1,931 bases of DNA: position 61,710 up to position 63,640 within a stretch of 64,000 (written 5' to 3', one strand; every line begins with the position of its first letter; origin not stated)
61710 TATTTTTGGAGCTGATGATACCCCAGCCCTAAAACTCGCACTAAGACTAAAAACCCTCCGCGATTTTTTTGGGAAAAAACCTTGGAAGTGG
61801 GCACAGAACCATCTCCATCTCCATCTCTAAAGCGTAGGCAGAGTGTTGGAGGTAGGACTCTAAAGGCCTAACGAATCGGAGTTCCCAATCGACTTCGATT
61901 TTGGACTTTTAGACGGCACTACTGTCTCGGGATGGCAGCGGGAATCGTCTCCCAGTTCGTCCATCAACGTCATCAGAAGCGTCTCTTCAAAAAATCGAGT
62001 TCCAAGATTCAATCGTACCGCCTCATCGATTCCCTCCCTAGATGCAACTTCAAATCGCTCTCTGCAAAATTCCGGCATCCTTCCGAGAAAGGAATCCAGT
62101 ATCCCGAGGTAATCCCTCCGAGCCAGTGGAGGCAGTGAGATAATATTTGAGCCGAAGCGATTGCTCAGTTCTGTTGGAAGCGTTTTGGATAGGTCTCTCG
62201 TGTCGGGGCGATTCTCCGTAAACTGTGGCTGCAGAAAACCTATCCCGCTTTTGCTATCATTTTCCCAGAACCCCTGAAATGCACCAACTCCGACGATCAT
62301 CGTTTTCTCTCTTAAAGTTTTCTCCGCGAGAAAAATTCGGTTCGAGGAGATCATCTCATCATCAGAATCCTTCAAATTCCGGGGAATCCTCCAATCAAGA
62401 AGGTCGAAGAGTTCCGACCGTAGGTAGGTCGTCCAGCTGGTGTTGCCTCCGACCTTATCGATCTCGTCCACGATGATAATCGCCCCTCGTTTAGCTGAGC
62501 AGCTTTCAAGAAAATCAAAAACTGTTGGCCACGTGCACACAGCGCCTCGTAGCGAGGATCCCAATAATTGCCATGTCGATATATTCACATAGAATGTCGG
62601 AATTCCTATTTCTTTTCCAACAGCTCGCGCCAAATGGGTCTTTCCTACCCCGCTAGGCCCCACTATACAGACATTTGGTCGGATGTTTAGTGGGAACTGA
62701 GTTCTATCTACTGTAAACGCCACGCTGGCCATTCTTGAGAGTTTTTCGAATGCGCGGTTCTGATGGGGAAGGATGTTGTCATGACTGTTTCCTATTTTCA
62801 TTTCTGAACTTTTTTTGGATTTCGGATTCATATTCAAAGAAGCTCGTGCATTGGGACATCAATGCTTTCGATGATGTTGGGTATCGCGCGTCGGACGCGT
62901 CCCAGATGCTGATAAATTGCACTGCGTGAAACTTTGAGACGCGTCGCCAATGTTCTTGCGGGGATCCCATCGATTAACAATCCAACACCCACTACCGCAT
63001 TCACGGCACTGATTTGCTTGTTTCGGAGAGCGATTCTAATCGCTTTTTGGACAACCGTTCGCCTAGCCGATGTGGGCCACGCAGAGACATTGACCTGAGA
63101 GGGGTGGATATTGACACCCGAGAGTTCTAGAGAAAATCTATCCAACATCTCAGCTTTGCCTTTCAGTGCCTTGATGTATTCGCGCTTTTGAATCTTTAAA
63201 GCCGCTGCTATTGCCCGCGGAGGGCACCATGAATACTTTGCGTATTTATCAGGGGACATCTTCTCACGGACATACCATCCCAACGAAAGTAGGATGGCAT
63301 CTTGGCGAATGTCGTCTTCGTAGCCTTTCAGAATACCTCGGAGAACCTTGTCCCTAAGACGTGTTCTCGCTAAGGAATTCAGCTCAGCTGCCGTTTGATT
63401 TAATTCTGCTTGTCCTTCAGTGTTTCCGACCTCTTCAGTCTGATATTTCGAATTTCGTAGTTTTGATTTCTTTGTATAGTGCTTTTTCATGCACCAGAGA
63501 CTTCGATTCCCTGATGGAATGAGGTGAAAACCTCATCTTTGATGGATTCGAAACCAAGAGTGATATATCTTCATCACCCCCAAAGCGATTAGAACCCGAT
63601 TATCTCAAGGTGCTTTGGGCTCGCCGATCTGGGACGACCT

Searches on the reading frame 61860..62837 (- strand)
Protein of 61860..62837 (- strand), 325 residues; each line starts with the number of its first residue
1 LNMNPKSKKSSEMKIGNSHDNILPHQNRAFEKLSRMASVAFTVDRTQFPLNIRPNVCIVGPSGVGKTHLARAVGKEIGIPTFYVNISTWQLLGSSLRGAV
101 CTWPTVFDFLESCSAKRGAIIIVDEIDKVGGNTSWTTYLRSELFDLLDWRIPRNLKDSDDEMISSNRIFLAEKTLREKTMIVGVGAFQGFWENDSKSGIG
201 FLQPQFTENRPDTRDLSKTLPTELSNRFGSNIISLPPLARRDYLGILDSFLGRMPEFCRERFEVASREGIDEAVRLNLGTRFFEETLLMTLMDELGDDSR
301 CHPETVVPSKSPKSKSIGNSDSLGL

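Call 5: search_protein_families(library=pfam, proteins=[window:61860-62837:-], max_evalue=0.01)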
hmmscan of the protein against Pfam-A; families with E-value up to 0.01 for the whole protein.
window:61860-62837:- (325 aa): 7 families
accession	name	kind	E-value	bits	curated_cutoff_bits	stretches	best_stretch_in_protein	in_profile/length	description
PF00004.35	AAA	-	1.7e-10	41.9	21.2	1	56-148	1-93/131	ATPase family associated with various cellular activities (AAA)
PF07728.20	AAA_5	-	1.9e-05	25.1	22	1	55-130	1-79/139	AAA domain (dynein-related subfamily)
PF13401.12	AAA_22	-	3.9e-05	24.4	27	1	56-88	8-43/130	AAA domain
PF01695.23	IstB_IS21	-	7.1e-05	22.9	24.1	1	53-84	92-126/238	IstB-like ATP binding protein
PF13191.12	AAA_16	-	0.00013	22.9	32.6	1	54-84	25-55/167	AAA ATPase domain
PF13173.12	AAA_14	-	0.00031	21.2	27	1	55-139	4-84/129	AAA domain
PF13238.12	AAA_18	-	0.0071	17.2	29.4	0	56-86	1-28/128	AAA domain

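Call 11: search_protein_families(library=phrogs, proteins=[window:61860-62837:-], max_evalue=0.01)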
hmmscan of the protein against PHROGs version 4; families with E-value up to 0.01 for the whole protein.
window:61860-62837:- (325 aa): 16 families
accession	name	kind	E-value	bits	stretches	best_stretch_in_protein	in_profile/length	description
phrog_168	-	DNA, RNA and nucleotide metabolism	1.1e-08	36.2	1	54-130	43-113/314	clamp loader of DNA polymerase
phrog_249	-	moron, auxiliary metabolic gene and host takeover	2.8e-07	31.2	1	40-129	122-205/380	porphyrin biosynthesis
phrog_30773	-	unknown function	6e-07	29.1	1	53-131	196-269/666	-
phrog_3757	-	unknown function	6.5e-06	26.8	1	50-131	123-198/367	-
phrog_10401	-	other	5e-05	23.2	1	56-149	463-549/667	ATPase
phrog_5534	-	unknown function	0.00015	22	1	26-129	5-98/273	-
phrog_4339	-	unknown function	0.00019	21.7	1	55-88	53-86/552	-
phrog_11838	-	DNA, RNA and nucleotide metabolism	0.00021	21.6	1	56-133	43-114/420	clamp loader of DNA polymerase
phrog_7998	-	unknown function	0.00025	21.4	1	27-74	17-61/339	-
phrog_27475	-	unknown function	0.00061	19.3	1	54-77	443-466/599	-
phrog_4871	-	other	0.0007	19.1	1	52-78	495-521/764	ATP-dependent protease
phrog_50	-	DNA, RNA and nucleotide metabolism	0.00076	19.6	1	53-77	369-393/570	DnaC-like helicase loader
phrog_1815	-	other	0.0021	19.4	1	56-82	6-32/197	guanylate kinase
phrog_296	-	integration and excision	0.0026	17.5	1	56-87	321-350/626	DNA transposition protein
phrog_8638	-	unknown function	0.0034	17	1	38-128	290-375/568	-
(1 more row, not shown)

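Call 125: search_protein_families(library=padloc, proteins=[window:61860-62837:-], max_evalue=0.001)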
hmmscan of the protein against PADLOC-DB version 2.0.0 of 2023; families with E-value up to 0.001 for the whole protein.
window:61860-62837:- (325 aa): 4 families
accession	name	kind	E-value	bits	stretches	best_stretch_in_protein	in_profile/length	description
PDLC04232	IetA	-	5.8e-06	23.9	1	50-130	113-187/330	-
PDLC02196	IetA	-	8.6e-05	20.1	1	50-130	119-193/374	-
PDLC02195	IetA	-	0.0006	17.2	1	51-129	135-207/395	-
PDLC04231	IetA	-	0.0007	17.5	1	51-131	115-189/262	-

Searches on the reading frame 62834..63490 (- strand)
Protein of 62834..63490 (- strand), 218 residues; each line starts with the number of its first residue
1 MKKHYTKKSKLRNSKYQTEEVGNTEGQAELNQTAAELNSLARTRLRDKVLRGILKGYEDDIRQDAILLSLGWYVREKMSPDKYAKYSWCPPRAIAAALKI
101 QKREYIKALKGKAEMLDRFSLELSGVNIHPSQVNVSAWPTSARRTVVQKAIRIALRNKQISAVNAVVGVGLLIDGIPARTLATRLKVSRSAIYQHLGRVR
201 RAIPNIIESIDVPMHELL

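Call 5: search_protein_families(library=pfam, proteins=[window:62834-63490:-], max_evalue=0.01)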
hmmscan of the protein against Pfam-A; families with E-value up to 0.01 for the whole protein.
window:62834-63490:- (218 aa): 4 families
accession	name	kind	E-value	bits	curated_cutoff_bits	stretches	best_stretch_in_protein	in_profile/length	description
PF08279.18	HTH_11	-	0.00042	20.6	25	1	176-203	16-43/55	HTH domain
PF21476.4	PF0610-like_N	-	0.002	18.8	33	0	177-202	16-41/50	PF0610-like, N-terminal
PF02796.21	HTH_7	-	0.0056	17.2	23.8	0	171-194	17-40/45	Helix-turn-helix domain of resolvase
PF13384.12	HTH_23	-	0.0059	16.8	24.6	0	171-198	13-40/50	Homeodomain-like domain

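Call 11: search_protein_families(library=phrogs, proteins=[window:62834-63490:-], max_evalue=0.01)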
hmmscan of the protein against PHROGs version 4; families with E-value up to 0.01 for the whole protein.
window:62834-63490:- (218 aa): 0 families

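Call 74: search_protein_families(library=pfam, proteins=[window:62834-63490:-], max_evalue=5)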
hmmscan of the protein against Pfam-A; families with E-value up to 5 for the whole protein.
window:62834-63490:- (218 aa): 6 families
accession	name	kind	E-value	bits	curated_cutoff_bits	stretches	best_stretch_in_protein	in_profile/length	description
PF08279.18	HTH_11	-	0.00042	20.6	25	1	176-203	16-43/55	HTH domain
PF21476.4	PF0610-like_N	-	0.002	18.8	33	1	177-202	16-41/50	PF0610-like, N-terminal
PF02796.21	HTH_7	-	0.0056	17.2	23.8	1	171-194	17-40/45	Helix-turn-helix domain of resolvase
PF13384.12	HTH_23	-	0.0059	16.8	24.6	1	171-198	13-40/50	Homeodomain-like domain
PF13309.12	HTH_22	-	0.11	12.9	29.6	1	180-196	46-62/63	HTH domain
PF04967.18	HTH_10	-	0.11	12.7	23.1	1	178-201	26-49/53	HTH DNA binding domain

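Call 125: search_protein_families(library=padloc, proteins=[window:62834-63490:-], max_evalue=0.001)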
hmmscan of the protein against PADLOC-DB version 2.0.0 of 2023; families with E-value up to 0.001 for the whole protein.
window:62834-63490:- (218 aa): 0 families
